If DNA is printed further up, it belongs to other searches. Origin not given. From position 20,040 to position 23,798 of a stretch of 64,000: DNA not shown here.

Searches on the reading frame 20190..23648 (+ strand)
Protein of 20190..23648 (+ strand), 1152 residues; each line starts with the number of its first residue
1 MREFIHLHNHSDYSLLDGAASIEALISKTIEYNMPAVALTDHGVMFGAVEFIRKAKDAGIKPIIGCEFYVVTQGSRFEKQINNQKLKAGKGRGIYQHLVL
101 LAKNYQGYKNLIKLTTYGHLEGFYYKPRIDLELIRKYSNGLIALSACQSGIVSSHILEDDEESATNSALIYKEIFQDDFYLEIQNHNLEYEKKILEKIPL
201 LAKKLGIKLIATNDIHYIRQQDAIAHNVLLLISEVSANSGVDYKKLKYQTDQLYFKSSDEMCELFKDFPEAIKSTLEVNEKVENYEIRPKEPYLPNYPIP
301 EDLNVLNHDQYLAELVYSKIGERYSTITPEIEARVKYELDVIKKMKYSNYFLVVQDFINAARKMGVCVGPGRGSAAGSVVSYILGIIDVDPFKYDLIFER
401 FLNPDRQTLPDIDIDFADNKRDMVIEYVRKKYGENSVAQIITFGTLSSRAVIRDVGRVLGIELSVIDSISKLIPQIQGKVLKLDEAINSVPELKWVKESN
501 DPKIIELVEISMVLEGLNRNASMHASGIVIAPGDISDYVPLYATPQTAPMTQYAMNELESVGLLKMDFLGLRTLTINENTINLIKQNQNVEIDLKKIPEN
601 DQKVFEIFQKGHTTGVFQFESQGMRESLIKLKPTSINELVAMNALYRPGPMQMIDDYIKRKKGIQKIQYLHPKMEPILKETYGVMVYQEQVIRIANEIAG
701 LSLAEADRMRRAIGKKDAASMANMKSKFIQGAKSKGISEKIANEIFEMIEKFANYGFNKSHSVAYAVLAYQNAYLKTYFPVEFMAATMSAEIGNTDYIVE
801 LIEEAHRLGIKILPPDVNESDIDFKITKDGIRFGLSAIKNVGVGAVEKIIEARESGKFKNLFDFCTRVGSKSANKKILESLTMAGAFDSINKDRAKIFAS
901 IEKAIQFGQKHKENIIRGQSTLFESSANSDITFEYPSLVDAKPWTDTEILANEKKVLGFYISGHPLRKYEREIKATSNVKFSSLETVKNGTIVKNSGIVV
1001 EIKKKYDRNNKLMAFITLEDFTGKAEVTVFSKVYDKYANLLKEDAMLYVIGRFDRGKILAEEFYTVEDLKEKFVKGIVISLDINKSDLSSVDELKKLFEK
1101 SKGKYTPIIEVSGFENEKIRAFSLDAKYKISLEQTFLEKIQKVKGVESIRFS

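Call 54: search_protein_families(library=pfam, proteins=[window:20190-23648:+], max_evalue=0.00001)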
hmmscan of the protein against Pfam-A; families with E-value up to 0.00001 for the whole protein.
window:20190-23648:+ (1152 aa): 5 families
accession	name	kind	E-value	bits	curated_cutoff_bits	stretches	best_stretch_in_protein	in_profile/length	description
PF07733.18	DNA_pol3_alpha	-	2.5e-97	326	23.9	1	310-570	1-260/260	Bacterial DNA polymerase III alpha NTPase domain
PF17657.6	DNA_pol3_finger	-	1.7e-65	219.9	22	1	573-736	1-166/166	Bacterial DNA polymerase III alpha subunit finger domain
PF02811.25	PHP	-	9.6e-55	185.8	26.4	1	6-186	1-164/164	PHP domain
PF14579.12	HHH_6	-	1.7e-31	108.7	25.6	1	809-896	1-89/90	Helix-hairpin-helix motif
PF01336.31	tRNA_anti-codon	-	1.5e-09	38.1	27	1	997-1054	5-58/75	OB-fold nucleic acid binding domain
